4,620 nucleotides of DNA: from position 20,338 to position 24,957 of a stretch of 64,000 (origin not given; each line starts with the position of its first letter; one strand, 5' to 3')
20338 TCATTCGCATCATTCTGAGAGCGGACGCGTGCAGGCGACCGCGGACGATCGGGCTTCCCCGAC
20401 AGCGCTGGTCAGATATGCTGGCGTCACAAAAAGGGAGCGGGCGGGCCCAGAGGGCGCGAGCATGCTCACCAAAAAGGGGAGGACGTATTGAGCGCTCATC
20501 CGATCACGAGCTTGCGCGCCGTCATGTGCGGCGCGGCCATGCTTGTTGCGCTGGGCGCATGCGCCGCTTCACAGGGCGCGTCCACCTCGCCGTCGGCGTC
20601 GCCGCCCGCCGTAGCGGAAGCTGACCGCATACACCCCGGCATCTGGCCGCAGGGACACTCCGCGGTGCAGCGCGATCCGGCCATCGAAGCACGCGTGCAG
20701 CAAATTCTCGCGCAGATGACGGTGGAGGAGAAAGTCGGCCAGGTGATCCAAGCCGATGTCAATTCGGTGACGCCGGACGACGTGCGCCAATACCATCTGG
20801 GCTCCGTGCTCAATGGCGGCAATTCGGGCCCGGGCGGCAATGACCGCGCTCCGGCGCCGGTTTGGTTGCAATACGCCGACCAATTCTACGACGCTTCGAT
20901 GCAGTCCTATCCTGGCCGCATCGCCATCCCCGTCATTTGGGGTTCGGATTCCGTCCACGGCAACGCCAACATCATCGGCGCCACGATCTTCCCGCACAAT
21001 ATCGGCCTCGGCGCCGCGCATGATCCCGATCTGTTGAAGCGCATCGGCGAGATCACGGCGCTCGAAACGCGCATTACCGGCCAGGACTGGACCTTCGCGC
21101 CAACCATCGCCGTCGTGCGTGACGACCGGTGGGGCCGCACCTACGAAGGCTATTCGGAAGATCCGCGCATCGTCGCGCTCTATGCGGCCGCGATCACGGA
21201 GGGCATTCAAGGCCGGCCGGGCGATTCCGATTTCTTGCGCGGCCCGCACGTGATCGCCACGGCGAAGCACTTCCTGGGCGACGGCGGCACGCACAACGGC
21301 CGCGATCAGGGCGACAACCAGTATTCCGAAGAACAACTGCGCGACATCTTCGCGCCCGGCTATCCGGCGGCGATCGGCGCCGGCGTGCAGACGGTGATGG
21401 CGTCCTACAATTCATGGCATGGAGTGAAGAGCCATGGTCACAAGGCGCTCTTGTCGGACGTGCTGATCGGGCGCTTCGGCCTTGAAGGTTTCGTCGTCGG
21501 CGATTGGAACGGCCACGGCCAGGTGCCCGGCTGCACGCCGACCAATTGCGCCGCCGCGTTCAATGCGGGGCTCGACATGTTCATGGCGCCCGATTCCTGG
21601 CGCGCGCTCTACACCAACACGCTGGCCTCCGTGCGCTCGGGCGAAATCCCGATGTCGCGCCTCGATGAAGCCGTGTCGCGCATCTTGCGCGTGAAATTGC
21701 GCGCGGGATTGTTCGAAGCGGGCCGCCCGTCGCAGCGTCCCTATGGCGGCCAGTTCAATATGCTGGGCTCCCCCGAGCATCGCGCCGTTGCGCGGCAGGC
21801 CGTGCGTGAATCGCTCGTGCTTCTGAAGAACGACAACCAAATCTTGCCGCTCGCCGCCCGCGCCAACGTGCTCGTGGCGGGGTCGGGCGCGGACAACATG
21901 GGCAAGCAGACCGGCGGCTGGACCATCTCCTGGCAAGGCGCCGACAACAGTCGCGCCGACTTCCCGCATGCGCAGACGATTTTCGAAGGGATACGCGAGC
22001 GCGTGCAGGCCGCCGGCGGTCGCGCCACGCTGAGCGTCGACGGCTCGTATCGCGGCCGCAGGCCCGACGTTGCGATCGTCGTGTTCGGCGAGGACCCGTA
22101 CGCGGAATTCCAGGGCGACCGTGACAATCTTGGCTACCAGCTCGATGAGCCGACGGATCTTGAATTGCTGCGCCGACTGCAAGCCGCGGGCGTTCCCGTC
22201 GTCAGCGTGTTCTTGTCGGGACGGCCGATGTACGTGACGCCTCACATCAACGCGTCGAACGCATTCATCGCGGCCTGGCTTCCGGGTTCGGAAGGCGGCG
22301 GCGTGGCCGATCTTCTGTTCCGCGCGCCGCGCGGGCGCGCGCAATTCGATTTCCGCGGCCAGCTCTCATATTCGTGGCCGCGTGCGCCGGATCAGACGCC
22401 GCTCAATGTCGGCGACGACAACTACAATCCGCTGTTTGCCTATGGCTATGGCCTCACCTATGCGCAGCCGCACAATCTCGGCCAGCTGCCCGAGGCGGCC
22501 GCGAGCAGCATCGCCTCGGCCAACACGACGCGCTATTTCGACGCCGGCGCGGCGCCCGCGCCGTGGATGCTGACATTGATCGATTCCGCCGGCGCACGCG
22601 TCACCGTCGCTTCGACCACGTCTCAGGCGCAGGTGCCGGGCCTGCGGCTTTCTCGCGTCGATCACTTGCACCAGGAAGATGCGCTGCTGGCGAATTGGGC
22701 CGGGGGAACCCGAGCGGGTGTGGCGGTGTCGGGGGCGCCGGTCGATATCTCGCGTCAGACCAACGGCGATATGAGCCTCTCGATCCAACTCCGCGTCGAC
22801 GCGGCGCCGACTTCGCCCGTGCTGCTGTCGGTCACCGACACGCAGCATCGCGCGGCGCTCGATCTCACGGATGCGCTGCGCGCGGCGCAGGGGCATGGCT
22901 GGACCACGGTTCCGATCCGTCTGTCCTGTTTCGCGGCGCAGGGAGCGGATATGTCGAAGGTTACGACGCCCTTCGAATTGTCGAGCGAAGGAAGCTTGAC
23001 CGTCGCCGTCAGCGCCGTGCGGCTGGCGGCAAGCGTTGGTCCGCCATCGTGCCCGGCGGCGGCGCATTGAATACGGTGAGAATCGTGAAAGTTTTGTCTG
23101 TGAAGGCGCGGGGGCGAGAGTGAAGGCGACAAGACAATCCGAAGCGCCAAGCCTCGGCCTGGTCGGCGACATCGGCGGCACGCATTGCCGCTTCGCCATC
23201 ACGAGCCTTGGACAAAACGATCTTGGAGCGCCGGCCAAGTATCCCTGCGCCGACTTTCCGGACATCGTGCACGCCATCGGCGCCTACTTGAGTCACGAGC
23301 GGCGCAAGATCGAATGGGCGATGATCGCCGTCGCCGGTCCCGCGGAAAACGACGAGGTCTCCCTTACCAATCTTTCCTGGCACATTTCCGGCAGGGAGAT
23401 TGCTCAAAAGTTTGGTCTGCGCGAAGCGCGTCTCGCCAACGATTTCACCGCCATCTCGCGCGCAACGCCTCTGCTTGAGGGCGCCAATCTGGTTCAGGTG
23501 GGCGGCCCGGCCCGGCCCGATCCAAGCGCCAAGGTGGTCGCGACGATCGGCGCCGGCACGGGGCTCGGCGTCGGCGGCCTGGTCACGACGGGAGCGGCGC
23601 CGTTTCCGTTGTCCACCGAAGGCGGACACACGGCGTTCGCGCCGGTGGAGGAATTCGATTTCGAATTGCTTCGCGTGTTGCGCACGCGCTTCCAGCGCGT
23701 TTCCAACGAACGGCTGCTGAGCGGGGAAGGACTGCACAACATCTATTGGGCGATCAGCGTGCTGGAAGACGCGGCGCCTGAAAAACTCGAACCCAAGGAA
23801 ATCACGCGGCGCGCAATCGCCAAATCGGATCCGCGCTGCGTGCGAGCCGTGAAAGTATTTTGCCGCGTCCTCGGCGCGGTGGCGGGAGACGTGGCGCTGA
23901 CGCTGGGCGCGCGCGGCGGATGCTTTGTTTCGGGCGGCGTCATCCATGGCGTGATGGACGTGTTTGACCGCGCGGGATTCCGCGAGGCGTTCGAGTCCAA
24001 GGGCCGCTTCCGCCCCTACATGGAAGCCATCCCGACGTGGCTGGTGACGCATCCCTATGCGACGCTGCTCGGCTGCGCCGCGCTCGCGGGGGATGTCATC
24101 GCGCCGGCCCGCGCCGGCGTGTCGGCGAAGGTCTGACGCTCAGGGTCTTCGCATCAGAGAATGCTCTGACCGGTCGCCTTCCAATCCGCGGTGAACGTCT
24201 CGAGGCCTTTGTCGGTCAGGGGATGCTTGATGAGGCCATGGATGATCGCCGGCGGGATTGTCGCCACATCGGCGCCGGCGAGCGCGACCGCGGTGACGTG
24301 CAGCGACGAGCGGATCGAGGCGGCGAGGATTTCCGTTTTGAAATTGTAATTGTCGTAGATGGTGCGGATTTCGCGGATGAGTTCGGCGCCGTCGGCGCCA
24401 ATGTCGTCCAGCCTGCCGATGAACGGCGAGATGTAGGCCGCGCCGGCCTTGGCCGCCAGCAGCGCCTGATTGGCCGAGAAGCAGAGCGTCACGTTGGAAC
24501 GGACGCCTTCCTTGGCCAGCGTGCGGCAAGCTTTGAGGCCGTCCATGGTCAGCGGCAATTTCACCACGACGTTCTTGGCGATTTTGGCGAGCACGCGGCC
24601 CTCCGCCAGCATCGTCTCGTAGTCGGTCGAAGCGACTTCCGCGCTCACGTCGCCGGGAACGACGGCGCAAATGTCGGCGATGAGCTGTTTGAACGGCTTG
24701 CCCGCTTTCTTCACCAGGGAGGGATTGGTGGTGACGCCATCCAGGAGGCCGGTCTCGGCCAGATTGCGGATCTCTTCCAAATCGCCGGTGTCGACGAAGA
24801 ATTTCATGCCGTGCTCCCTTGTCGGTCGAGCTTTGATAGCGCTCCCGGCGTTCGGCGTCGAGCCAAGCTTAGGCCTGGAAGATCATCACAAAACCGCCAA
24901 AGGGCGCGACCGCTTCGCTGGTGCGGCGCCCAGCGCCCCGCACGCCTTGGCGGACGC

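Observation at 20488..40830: Complete fucogalactoxyloglucan utilisation locus in a stalked/hyphomonad-type alphaproteobacterium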

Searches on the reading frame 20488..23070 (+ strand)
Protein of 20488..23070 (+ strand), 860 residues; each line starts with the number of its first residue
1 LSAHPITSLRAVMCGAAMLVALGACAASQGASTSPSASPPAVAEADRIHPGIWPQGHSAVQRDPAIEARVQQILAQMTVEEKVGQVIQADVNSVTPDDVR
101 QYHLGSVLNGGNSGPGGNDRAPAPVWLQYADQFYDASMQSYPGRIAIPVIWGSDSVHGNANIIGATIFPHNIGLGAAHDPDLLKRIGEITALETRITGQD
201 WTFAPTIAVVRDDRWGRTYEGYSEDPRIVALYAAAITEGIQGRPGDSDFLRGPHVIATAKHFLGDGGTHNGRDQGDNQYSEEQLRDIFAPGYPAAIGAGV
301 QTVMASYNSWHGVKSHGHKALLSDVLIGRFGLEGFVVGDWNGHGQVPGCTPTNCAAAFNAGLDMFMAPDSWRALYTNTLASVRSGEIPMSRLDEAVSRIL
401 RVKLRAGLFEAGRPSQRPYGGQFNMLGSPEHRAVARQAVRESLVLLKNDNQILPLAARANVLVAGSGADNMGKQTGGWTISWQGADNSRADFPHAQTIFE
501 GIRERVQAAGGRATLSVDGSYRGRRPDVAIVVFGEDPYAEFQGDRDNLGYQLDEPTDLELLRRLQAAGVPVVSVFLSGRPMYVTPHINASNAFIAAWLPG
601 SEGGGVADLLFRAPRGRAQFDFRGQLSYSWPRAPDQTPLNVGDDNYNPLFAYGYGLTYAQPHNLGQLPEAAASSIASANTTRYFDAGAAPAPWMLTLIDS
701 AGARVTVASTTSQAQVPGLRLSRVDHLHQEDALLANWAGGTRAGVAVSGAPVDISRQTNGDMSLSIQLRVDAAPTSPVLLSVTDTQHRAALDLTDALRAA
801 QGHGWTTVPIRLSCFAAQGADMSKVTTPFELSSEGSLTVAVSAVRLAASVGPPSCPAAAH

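Call 3: search_protein_families(library=pfam, proteins=[window:20488-23070:+])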
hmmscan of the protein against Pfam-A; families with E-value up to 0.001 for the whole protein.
window:20488-23070:+ (860 aa): 3 families
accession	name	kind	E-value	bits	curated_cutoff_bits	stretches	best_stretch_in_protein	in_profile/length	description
PF00933.27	Glyco_hydro_3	-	1.2e-70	238.9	27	1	78-402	1-316/316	Glycosyl hydrolase family 3 N terminal domain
PF18559.7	Exop_C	-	2e-36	125.6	26.1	1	691-846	1-155/155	Galactose-binding domain-like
PF01915.27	Glyco_hydro_3_C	-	1e-33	117.4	31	1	443-658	1-200/200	Glycosyl hydrolase family 3 C-terminal domain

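Call 7: search_protein_families(library=ncbifam, proteins=[window:20488-23070:+])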
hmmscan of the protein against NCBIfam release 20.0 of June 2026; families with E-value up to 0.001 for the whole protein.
window:20488-23070:+ (860 aa): 7 families
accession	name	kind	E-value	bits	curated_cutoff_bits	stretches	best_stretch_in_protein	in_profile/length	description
NF052331.1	Bet13-16Glucosase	equivalog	1.4e-84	284.7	1330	2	65-507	11-440/750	exo-beta-d-1,3/1,6-glucosidase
NF011678.0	PRK15098.1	equivalog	7.7e-68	229.6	666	2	65-507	33-451/765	beta-glucosidase BglX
NF052329.1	XyloArabinsidase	equivalog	5.6e-59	200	1050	1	67-660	3-616/750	beta-xylosidase/alpha-l-arabinosidase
NF041579.1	betaxyl_Flavo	equivalog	3e-57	194.3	1350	1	143-679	61-616/716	beta-xylosidase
NF041776.1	xylosidase_Xyl3A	equivalog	1e-48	166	1250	2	150-507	49-412/846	xylan 1,4-beta-xylosidase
NF041610.1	alph_arabinopyran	equivalog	2.4e-39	135.2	1300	1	161-612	54-476/738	exo-alpha-(1->6)-L-arabinopyranosidase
NF052330.1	BetGlucosiCelf0468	equivalog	3.9e-33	114.7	1300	1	164-478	53-356/817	beta-d-glucosidase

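Call 45: search_solved_structures(query=window:20488-23070:+, max_evalue=1e-40)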
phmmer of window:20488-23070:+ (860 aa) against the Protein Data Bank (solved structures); distinct sequences matched with E-value up to 1e-40: 35.
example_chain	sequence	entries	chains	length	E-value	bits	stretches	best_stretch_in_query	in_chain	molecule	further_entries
3usz_A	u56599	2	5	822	1.2e-236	791.2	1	52-847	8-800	Exo-1,3/1,4-beta-glucanase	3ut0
3rrx_A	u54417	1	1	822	8.9e-236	788.3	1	52-847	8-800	Exo-1,3/1,4-beta-glucanase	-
5m6g_A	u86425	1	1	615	6.2e-140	471.3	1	61-658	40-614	Beta-glucosidase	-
3wli_A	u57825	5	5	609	2e-137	463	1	65-658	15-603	Beta-D-glucan exohydrolase isoenzyme ExoI | Barley exohydrolase I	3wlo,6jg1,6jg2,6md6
1ex1_A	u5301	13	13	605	2.1e-137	462.9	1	65-658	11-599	PROTEIN (BETA-D-GLUCAN EXOHYDROLASE ISOENZYME EXO1) | BETA-D-GLUCAN GLUCOHYDROLASE ISOENZYME EXO1 | Beta-D-glucan exohydrolase isoenzyme ExoI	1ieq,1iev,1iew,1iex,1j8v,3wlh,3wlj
1lq2_A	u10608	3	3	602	2.6e-137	462.6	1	65-657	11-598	Beta-D-glucan glucohydrolase isoenzyme Exo1 | beta-D-glucan exohydrolase isoenzyme ExoI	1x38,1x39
8hj6_A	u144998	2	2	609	5.3e-137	461.6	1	65-658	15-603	Glyco_hydro_3 domain-containing protein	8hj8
8hj7_A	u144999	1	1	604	6.8e-137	461.2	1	65-657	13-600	Beta-D-glucan exohydrolase isoenzyme ExoI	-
6jgq_A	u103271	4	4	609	3.3e-136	458.9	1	65-658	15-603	BETA-D-GLUCAN GLUCOHYDROLASE ISOENZYME EXO1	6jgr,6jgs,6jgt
6jgc_A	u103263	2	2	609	3.3e-136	458.9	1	65-658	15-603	BETA-D-GLUCAN GLUCOHYDROLASE ISOENZYME EXO1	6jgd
6jgg_A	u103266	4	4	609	4.3e-136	458.5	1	65-658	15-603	BETA-D-GLUCAN GLUCOHYDROLASE ISOENZYME EXO1 | Uncharacterized protein | Beta-D-glucan exohydrolase isoenzyme ExoI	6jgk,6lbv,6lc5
6jg7_A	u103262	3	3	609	4.4e-136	458.5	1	65-658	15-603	BETA-D-GLUCAN GLUCOHYDROLASE ISOENZYME EXO1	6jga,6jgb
3wlq_A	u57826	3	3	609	1e-135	457.3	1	65-658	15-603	Beta-D-glucan exohydrolase isoenzyme ExoI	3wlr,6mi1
6jgl_A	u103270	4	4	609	1.1e-135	457.1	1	65-658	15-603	BETA-D-GLUCAN GLUCOHYDROLASE ISOENZYME EXO1 | BETA-D-GLUCAN GLUCOHYDROLASE ISOENZYME EXO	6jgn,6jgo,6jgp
6jge_A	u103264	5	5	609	1.6e-135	456.7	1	65-658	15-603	BETA-D-GLUCAN GLUCOHYDROLASE ISOENZYME EXO1 | Beta-D-glucan exohydrolase isoenzyme ExoI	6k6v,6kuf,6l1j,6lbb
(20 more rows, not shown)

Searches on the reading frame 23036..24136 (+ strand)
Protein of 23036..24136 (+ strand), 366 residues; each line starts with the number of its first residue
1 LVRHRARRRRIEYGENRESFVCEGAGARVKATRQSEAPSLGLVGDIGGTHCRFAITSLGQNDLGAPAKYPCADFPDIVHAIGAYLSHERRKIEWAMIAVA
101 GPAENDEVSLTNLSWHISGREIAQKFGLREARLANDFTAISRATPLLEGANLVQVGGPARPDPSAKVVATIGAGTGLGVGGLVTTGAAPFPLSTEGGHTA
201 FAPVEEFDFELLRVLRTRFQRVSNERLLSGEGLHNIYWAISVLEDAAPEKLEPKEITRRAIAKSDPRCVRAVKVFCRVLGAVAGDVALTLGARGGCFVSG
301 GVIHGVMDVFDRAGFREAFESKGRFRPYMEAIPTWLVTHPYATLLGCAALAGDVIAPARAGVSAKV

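Call 3: search_protein_families(library=pfam, proteins=[window:23036-24136:+])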
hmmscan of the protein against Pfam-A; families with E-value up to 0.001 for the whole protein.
window:23036-24136:+ (366 aa): 2 families
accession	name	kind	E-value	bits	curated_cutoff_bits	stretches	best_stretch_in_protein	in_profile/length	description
PF02685.22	Glucokinase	-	2.6e-101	339.2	22.1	1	42-351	1-311/314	Glucokinase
PF00480.26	ROK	-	5.2e-05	23.3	22.9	1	45-291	5-234/294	ROK family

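Call 7: search_protein_families(library=ncbifam, proteins=[window:23036-24136:+])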
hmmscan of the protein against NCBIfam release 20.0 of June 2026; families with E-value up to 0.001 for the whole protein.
window:23036-24136:+ (366 aa): 7 families
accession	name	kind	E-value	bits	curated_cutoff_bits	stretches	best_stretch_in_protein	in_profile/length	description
NF001416.0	PRK00292.1-3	equivalog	7.5e-93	311.3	383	1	34-351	6-331/339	glucokinase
NF001414.0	PRK00292.1-1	equivalog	2.9e-86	289.7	502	1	41-349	5-311/321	glucokinase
TIGR00749.1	glk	equivalog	9.6e-78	261.6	225.45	1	42-348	1-315/315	glucokinase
NF010701.0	PRK14101.1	equivalog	8.8e-77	258.7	920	1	26-364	4-341/638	bifunctional transcriptional regulator/glucokinase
NF001415.0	PRK00292.1-2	equivalog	1.5e-76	257.9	333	1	40-351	3-341/346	glucokinase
NF001417.0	PRK00292.1-4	equivalog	2.2e-70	237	468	1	42-351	16-324/342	glucokinase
NF009073.0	PRK12408.1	subfamily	2.2e-68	230.8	240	1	39-348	16-329/338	glucokinase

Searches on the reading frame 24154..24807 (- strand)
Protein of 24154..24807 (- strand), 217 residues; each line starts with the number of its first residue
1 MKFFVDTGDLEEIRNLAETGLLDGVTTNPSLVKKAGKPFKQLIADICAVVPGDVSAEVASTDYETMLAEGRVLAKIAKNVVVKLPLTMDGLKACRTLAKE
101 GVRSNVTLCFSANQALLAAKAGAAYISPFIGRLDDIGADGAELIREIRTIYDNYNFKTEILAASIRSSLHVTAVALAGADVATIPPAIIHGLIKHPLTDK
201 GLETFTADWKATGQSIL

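Call 6: search_protein_families(library=pfam, proteins=[window:24154-24807:-])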
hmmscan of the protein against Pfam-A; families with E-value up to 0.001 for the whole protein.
window:24154-24807:- (217 aa): 1 family
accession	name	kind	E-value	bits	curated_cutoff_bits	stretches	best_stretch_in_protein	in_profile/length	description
PF00923.25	TAL_FSA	-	1.7e-65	221.7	27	1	3-215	1-284/285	Transaldolase/Fructose-6-phosphate aldolase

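Call 19: find_encoding_contigs(protein=window:24154-24807:-, flank=10000, max_places=8)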
Protein window:24154-24807:- (217 aa): no gene with exactly this product is on record in the collection.
